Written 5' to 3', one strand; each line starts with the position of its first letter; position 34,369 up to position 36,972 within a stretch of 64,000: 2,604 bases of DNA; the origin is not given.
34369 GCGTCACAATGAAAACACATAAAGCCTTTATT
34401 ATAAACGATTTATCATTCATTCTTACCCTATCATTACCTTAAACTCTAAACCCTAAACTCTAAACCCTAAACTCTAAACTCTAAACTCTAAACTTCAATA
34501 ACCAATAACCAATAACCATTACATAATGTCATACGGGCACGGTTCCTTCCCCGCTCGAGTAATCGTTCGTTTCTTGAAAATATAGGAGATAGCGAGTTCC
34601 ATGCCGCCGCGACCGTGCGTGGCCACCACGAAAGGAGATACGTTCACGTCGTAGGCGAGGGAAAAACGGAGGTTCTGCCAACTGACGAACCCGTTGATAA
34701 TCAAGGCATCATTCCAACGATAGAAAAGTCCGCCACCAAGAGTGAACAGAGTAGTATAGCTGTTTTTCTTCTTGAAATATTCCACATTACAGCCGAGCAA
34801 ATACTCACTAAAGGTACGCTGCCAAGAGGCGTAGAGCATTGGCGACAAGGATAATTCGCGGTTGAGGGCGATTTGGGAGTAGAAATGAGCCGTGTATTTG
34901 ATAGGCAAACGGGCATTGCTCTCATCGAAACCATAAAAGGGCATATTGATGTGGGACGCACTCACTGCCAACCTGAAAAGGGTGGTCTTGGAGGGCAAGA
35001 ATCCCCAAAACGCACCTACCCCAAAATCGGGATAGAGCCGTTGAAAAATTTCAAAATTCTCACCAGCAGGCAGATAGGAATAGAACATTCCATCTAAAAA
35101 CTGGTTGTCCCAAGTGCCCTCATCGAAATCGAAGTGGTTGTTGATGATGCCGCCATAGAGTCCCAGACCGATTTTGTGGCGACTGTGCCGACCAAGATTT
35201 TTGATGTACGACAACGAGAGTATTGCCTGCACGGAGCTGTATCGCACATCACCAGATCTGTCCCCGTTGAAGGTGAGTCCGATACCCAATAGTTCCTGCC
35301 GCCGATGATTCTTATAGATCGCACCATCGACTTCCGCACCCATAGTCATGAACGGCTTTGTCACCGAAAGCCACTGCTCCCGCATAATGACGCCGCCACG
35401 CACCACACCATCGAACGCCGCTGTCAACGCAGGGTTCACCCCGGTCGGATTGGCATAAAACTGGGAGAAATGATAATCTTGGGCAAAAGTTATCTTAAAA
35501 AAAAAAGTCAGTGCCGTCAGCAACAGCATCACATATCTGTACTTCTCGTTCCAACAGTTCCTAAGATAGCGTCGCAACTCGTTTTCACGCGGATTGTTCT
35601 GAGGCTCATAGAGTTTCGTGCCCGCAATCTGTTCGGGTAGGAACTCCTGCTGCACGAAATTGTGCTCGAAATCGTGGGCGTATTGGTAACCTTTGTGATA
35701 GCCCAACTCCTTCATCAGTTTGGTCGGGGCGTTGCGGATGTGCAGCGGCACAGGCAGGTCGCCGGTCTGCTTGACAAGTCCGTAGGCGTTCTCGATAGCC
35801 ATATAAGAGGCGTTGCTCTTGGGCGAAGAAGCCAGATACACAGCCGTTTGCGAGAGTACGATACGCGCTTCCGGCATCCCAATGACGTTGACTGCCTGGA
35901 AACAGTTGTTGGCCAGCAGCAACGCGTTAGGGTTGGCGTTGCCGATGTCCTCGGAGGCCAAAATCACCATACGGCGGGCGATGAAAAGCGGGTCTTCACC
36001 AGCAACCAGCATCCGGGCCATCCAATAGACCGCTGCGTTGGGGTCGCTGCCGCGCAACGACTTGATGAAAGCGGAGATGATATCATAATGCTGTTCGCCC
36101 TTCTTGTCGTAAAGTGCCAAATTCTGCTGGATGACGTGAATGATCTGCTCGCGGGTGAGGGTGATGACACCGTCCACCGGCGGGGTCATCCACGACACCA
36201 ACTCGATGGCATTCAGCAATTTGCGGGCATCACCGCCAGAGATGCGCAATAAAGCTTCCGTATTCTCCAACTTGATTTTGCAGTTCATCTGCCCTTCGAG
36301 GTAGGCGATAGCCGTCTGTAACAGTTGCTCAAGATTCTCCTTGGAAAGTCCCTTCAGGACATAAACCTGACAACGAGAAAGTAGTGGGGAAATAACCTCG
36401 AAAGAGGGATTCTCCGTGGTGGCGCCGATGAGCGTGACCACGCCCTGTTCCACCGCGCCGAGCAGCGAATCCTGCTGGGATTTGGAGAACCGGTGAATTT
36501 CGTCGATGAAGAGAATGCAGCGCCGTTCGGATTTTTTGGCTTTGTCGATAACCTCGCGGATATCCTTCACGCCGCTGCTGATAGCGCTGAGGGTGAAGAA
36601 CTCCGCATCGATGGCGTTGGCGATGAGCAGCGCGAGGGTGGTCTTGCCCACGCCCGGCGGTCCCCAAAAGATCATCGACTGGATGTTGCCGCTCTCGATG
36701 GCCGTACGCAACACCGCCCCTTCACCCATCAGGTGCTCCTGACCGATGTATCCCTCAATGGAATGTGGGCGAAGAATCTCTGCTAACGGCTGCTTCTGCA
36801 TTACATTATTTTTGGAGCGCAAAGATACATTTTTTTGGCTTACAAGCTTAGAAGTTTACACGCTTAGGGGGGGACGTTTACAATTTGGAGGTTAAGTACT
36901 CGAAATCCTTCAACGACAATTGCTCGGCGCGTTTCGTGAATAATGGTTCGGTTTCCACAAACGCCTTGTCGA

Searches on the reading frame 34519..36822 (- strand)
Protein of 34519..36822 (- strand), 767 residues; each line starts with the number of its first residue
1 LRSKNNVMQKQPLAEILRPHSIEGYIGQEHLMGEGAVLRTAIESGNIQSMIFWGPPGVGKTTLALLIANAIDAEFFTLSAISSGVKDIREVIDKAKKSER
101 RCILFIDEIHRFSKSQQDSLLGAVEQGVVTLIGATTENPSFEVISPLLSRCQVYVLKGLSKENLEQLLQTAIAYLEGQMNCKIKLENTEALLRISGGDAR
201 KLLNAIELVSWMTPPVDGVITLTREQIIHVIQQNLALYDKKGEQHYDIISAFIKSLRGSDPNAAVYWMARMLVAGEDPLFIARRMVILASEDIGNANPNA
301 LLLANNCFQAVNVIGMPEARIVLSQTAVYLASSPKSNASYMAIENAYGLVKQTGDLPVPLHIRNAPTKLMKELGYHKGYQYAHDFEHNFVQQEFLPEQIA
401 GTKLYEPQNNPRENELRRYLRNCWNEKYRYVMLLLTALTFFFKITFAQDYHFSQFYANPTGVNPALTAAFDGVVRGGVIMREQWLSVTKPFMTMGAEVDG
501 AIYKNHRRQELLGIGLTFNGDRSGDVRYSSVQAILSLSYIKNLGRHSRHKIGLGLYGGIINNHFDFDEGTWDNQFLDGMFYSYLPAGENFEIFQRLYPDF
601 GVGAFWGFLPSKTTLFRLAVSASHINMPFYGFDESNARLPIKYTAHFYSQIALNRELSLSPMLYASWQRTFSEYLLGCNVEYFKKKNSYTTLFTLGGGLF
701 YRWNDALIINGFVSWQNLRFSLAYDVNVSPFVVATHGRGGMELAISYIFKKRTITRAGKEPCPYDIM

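Call 30: search_protein_families(library=pfam, proteins=[window:34519-36822:-], max_evalue=0.001)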
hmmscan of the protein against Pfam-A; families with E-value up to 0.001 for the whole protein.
window:34519-36822:- (767 aa): 14 families
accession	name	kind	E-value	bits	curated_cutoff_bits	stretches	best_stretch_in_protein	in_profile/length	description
PF12002.13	MgsA_C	-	1.1e-70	237.4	27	1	258-423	1-166/167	MgsA AAA+ ATPase C terminal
PF11751.14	PorP_SprF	-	3.2e-30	106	22.3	1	446-732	3-260/273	Type IX secretion system membrane protein PorP/SprF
PF16193.11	AAA_assoc_2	-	5.4e-24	84.7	34.3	1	179-257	3-81/81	AAA C-terminal domain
PF00004.35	AAA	-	6.7e-20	72.3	21.2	1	50-156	1-128/131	ATPase family associated with various cellular activities (AAA)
PF05496.18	RuvB_N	-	4e-16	59.6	27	1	17-132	1-116/159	Holliday junction DNA helicase RuvB P-loop domain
PF20720.3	nSTAND3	-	8.8e-07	29.2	27.2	1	50-109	20-74/155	Novel STAND NTPase 3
PF07728.20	AAA_5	-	1.8e-06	28.4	22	1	50-132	2-98/139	AAA domain (dynein-related subfamily)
PF13191.12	AAA_16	-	2.6e-05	25.2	32.6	0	41-74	18-51/167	AAA ATPase domain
PF13173.12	AAA_14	-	0.00017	22.1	27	1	50-160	5-124/129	AAA domain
PF01078.27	Mg_chelatase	-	0.00025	21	20.3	0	48-68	23-43/207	Magnesium chelatase, subunit ChlI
PF05673.19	DUF815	-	0.00029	20.5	23.8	1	47-110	53-117/249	Protein of unknown function (DUF815)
PF13401.12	AAA_22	-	0.0003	21.6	27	0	49-95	7-57/130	AAA domain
PF00158.32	Sigma54_activat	-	0.00032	20.9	20.2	0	101-139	94-132/168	Sigma-54 interaction domain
PF07726.17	AAA_3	-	0.00081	19.7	27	0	52-139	4-101/131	ATPase family associated with various cellular activities (AAA)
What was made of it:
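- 34519..35547 (-): Orphan PorP/SprF-family gene, the candidate shuttle/anchor for these cargo proteins. It lies in the same open frame as the upstream RarA/MgsA gene. PF11751 at 106 bits (call 30).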
